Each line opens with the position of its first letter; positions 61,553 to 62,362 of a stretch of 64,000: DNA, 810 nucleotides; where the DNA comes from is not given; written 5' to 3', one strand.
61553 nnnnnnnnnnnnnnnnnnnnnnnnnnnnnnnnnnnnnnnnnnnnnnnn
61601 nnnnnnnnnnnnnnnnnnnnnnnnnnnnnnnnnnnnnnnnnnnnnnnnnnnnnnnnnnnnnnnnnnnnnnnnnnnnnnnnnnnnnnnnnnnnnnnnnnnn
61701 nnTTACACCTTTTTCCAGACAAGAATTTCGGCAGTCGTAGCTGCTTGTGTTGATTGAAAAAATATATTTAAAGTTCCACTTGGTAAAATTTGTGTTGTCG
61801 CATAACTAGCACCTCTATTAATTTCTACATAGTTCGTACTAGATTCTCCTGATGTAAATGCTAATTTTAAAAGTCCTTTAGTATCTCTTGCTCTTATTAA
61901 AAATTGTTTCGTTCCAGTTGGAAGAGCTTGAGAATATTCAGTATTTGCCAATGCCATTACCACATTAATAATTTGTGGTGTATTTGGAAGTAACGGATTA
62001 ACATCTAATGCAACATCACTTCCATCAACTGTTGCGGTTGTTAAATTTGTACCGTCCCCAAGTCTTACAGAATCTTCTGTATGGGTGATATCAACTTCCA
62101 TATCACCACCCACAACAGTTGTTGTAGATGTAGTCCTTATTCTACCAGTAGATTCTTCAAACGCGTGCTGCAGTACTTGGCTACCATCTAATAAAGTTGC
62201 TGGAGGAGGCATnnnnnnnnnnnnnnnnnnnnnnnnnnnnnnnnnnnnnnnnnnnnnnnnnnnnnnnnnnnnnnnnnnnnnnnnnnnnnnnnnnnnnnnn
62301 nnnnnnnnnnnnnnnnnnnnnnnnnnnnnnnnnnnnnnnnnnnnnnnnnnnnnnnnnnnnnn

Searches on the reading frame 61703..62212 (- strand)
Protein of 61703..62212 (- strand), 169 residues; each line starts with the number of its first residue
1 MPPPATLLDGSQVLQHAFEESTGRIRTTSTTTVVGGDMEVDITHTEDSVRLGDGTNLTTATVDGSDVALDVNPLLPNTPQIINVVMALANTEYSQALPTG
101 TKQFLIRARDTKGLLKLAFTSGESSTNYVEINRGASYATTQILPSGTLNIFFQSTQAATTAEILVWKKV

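Call 80: find_encoding_contigs(protein=window:61703-62212:-, flank=10000, max_places=4)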
Protein window:61703-62212:- (169 aa): 3 contigs read that carry it; 1 place shown.
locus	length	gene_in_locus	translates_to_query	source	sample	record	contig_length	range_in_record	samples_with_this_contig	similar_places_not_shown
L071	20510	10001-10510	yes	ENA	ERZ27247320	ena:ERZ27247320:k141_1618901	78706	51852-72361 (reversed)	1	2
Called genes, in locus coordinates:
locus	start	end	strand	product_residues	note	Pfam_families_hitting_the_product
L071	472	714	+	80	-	-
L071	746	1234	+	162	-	-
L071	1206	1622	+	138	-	-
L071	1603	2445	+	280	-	PF00149:Metallophos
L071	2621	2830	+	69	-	-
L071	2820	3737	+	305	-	PF04864:Alliinase_C, PF00155:Aminotran_1_2 (weak)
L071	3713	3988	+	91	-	-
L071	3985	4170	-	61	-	-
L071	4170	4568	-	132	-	PF08291:Peptidase_M15_3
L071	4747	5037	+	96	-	-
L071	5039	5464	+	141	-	-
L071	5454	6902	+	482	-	PF03237:Terminase_6N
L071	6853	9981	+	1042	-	PF16510:P22_portal (faint), PF05203:Hom_end_hint, PF14528:LAGLIDADG_3 (faint), PF05204:Hom_end (weak)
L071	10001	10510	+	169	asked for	-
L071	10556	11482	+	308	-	-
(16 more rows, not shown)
